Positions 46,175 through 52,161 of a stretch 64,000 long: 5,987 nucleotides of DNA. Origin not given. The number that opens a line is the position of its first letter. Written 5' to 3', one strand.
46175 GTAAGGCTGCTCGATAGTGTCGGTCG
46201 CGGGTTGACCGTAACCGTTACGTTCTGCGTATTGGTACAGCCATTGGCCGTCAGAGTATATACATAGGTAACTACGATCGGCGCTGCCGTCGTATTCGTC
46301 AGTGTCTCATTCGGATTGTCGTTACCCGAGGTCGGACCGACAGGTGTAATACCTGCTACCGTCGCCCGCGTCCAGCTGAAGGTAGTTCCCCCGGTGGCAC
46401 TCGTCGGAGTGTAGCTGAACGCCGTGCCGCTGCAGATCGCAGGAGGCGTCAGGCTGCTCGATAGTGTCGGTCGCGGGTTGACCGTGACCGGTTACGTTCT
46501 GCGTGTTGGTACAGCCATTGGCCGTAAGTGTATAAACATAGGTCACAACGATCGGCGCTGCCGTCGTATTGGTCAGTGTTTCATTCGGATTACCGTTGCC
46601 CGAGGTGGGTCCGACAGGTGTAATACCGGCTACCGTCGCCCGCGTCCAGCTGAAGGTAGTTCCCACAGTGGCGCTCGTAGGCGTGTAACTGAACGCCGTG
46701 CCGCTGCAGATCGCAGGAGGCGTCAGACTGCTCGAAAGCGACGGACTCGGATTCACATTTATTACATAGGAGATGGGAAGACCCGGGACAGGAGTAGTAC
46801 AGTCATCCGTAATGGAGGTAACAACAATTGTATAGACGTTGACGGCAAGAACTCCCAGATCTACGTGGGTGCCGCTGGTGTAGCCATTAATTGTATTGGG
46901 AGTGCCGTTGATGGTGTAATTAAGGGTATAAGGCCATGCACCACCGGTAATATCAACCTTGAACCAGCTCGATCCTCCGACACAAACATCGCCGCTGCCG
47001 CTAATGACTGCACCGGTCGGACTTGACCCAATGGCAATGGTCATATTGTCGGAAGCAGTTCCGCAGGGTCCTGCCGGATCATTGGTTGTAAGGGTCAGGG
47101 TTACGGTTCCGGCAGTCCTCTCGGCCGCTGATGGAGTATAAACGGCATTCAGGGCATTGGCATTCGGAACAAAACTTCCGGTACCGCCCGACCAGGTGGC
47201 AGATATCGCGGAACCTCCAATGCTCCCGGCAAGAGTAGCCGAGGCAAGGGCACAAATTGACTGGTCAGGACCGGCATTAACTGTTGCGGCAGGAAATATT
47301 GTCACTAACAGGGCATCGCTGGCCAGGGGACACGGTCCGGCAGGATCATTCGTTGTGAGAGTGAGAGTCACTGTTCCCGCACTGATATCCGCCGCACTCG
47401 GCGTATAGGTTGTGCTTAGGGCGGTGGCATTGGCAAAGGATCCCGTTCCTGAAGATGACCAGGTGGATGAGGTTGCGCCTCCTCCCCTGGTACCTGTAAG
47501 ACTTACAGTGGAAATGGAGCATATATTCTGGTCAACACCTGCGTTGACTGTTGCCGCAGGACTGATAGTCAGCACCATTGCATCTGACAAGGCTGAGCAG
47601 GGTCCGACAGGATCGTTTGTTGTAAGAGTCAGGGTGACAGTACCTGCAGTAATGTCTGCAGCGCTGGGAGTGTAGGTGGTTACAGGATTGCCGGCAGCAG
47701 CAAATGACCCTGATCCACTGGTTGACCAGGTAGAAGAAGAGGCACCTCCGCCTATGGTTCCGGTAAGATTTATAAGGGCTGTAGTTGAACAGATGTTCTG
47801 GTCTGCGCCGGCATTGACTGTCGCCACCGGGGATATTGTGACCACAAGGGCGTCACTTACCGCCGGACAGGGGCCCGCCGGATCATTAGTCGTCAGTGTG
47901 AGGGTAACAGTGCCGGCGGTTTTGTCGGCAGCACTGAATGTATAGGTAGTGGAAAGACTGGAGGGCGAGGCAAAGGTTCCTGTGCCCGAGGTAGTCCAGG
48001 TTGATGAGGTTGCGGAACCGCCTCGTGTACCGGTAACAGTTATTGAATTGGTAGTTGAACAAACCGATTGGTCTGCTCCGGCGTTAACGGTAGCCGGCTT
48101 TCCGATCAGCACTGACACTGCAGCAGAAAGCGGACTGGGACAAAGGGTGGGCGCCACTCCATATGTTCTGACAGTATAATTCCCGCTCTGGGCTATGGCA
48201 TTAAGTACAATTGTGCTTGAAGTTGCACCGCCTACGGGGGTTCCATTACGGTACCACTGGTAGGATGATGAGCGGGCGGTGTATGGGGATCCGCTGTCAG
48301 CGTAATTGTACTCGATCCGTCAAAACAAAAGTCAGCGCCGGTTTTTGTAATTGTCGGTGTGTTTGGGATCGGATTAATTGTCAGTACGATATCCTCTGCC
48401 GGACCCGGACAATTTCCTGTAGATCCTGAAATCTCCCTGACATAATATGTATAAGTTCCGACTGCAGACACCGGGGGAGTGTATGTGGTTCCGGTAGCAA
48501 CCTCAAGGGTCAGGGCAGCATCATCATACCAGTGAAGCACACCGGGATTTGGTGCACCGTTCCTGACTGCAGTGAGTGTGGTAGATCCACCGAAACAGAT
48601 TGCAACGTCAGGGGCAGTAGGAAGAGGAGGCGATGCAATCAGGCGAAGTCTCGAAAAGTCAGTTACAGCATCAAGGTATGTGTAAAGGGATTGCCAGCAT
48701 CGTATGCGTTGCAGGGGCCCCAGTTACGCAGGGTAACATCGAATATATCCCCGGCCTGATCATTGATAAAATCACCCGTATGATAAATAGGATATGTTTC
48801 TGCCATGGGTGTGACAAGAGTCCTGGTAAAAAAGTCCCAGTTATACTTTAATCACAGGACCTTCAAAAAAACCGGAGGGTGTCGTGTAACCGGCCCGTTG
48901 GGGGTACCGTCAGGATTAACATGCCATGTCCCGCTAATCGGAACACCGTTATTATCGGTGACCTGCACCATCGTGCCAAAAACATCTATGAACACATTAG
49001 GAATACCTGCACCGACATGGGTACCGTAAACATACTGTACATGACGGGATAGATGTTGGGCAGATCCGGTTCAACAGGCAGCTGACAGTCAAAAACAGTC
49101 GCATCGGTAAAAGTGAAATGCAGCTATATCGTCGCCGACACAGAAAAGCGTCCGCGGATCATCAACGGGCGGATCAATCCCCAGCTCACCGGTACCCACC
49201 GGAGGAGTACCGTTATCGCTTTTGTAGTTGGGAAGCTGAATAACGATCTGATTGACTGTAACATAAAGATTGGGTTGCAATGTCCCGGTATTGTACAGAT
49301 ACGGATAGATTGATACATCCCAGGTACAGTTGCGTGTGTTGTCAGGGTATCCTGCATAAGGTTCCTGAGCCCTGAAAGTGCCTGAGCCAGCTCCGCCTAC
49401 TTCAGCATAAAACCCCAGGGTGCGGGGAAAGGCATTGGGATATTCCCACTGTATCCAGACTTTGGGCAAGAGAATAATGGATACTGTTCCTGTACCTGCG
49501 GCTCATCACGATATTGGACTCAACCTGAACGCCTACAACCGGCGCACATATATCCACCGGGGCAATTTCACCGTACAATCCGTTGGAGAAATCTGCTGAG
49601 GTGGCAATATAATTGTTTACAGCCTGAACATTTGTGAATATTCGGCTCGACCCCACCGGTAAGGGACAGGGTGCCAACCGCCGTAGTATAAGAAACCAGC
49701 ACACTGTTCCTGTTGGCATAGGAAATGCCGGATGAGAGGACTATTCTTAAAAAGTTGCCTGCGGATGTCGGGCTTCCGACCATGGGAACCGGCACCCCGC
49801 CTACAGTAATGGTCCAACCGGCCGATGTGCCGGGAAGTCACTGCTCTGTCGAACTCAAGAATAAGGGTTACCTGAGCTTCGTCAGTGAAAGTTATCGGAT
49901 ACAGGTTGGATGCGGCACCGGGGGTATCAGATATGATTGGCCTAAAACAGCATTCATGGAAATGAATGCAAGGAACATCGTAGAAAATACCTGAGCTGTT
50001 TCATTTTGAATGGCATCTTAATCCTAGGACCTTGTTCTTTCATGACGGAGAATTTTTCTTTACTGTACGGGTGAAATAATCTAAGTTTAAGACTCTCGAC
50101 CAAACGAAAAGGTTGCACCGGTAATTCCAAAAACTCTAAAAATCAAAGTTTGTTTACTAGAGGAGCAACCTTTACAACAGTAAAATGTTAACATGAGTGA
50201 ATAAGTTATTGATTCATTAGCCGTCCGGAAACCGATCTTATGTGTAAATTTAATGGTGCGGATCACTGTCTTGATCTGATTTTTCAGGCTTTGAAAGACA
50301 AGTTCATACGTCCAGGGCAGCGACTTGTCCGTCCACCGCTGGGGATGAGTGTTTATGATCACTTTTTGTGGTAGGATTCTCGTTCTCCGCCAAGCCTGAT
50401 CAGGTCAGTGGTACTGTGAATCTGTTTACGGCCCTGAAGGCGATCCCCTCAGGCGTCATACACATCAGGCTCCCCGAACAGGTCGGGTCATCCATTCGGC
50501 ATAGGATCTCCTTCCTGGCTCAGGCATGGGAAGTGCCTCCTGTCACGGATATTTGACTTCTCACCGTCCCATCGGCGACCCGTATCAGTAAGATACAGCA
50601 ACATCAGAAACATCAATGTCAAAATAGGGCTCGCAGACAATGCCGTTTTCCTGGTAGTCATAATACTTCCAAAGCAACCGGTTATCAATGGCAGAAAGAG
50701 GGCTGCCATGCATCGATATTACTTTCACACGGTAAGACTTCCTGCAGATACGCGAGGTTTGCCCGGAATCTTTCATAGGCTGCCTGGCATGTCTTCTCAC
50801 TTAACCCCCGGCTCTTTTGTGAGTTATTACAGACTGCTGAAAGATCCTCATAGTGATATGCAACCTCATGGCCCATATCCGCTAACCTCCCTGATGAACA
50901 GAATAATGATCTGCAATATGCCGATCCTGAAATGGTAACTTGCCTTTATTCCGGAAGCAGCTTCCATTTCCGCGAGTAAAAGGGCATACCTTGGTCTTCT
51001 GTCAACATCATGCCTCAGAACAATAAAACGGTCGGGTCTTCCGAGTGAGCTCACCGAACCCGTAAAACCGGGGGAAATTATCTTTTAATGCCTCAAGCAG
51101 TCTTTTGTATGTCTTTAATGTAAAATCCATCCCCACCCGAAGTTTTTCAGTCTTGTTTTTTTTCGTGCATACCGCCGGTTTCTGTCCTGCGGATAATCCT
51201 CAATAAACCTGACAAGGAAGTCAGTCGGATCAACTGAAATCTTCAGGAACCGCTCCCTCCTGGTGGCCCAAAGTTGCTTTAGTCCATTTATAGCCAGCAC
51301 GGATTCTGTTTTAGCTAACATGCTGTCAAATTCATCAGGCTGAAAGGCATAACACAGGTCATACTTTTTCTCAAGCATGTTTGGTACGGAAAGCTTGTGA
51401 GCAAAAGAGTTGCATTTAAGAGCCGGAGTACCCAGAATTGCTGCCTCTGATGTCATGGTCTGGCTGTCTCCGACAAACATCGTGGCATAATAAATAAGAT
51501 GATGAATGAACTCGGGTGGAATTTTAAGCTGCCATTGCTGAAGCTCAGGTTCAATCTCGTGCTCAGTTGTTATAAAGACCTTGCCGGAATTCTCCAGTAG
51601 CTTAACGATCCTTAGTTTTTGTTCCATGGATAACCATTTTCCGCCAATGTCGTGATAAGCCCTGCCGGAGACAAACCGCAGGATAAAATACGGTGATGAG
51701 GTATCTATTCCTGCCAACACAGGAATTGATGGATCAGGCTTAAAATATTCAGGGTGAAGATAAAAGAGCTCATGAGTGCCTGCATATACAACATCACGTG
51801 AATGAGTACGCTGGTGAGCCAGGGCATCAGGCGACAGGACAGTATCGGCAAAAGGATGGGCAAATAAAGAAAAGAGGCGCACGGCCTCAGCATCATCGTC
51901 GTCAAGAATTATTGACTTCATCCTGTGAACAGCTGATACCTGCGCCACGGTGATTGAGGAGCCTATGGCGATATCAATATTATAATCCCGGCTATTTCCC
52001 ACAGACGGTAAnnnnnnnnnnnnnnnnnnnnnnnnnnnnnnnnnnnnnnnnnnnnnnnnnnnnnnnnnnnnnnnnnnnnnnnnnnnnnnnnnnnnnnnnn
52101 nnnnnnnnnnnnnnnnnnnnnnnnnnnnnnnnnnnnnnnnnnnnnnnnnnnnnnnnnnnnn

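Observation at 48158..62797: Sharp boundary between intact and shattered coding sequence: every gene in a 14.6-kb co-directional stretch is frame-broken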

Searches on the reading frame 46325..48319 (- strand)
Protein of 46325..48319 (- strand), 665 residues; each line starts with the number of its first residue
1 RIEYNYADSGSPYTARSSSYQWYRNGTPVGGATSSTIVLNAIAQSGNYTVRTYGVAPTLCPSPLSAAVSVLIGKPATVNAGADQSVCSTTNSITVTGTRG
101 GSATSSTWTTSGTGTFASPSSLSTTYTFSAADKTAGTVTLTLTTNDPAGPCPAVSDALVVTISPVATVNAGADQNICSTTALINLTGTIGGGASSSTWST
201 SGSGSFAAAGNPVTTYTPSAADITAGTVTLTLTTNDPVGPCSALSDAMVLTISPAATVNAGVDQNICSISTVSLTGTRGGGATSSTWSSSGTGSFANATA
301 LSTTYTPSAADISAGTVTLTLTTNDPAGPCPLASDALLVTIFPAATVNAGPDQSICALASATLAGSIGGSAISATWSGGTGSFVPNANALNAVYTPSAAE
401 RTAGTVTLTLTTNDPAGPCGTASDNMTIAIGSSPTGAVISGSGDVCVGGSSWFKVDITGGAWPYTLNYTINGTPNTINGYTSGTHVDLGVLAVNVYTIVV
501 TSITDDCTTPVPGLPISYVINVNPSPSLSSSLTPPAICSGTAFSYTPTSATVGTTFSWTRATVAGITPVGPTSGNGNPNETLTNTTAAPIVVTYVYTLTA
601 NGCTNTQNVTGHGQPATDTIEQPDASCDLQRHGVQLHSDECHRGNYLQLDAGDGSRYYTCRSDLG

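Call 41: find_homologous_proteins(query=window:46325-48319:-, max_evalue=1e-50)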
Query window:46325-48319:- (665 aa): 560 proteins with E <= 1e-50 among 8000 candidates; the best 120 are listed.
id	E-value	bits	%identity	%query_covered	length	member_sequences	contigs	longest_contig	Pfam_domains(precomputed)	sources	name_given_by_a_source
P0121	0.0e+0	1250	100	90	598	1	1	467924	PF22352.3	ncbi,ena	-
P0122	0.0e+0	1072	88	89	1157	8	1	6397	-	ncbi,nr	ncbi:MAG: hypothetical protein IH592_02925, partial [Bacteroidales bacterium]|nr:hypothetical protei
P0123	0.0e+0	1037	50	65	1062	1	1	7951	-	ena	-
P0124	4.6e-262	890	55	57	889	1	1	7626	PF13860.13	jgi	jgi:hypothetical protein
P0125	1.9e-259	881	58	55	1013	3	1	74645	PF13860.13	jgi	jgi:hypothetical protein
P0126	8.6e-231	786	56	56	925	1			PF22352.3,PF13573.13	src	-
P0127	3.3e-223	761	53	54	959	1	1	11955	PF00801.27,PF13573.13,PF23585.2,PF18911.7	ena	-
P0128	5.7e-221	754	47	55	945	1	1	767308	PF24542.2,PF25670.2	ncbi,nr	ncbi:MAG: hypothetical protein IPN08_01885 [Bacteroidales bacterium]|nr:hypothetical protein [Bacter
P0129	3.0e-220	751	57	50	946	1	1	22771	PF13860.13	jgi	jgi:hypothetical protein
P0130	2.9e-218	745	41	79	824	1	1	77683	-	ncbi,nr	ncbi:MAG: hypothetical protein IPH45_12915 [Bacteroidales bacterium]|nr:hypothetical protein [Bacter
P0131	6.6e-213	727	57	56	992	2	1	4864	PF13860.13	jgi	jgi:hypothetical protein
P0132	1.4e-212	726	66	87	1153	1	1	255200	PF19406.6,PF19081.7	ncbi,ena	-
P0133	3.0e-202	692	36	76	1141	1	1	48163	-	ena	-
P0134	1.8e-197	676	49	63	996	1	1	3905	PF13860.13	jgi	jgi:hypothetical protein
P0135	1.1e-196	674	46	56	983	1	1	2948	-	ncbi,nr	ncbi:MAG: hypothetical protein KUG64_10800, partial [Cycloclasticus sp.]|nr:hypothetical protein [Cy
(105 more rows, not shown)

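Call 42: find_encoding_contigs(protein=P0121, flank=10000, max_places=5)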
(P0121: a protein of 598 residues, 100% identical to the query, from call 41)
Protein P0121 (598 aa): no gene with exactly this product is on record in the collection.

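Call 43: list_cluster_members(proteins=[P0121, P0122])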
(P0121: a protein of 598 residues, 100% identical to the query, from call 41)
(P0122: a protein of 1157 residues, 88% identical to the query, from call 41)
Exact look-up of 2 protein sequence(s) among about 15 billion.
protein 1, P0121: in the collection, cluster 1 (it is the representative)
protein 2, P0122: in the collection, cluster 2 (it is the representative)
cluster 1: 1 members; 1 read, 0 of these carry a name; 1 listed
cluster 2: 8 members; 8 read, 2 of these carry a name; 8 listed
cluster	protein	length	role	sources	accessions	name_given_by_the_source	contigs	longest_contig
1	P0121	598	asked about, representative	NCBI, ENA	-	-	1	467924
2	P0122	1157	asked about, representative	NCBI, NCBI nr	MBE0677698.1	MAG: hypothetical protein IH592_02925, partial [Bacteroidales bacterium] | hypothetical protein [Bacteroidales bacterium]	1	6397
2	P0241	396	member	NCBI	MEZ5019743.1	MAG: hypothetical protein R2756_06420, partial [Bacteroidales bacterium]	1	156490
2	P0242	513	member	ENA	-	-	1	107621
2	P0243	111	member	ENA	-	-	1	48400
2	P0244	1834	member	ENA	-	-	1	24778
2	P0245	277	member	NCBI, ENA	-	-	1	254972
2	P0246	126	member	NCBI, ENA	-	-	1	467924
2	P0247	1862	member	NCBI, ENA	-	-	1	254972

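Call 44: find_encoding_contigs(protein=P0246, flank=10000, max_places=5)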
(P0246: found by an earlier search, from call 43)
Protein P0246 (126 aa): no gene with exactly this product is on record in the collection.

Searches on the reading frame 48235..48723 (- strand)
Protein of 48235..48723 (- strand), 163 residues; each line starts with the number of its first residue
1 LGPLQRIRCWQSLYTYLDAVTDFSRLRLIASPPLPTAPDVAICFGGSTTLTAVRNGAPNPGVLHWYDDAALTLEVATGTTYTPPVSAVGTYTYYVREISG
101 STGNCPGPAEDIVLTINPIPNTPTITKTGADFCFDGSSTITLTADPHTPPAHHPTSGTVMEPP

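Call 53: search_protein_families(library=pfam, max_evalue=0.00001, proteins=[window:48235-48723:-])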
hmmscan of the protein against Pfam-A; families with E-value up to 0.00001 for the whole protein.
window:48235-48723:- (163 aa): 1 family
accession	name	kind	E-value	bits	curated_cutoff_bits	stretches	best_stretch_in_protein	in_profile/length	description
PF19081.6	Ig_7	-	3.4e-12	46.9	27.3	1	32-118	1-84/84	Ig-like domain CHU_C associated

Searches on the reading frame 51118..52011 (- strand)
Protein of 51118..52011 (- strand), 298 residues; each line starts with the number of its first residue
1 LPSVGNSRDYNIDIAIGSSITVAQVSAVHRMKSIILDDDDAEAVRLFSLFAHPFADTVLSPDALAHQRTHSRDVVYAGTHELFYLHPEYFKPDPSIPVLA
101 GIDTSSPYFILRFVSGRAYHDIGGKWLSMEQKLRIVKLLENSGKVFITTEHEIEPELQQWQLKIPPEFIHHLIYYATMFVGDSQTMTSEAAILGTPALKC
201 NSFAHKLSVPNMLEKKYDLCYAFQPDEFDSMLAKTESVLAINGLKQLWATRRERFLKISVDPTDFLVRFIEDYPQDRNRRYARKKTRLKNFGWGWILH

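Call 7: search_protein_families(library=pfam, max_evalue=0.01, proteins=[window:51118-52011:-])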
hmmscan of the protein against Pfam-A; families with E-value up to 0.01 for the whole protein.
window:51118-52011:- (298 aa): 1 family
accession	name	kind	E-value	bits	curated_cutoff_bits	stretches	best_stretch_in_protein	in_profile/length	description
PF04007.18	DUF354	-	0.0012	18.4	22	1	155-213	240-297/349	Protein of unknown function (DUF354)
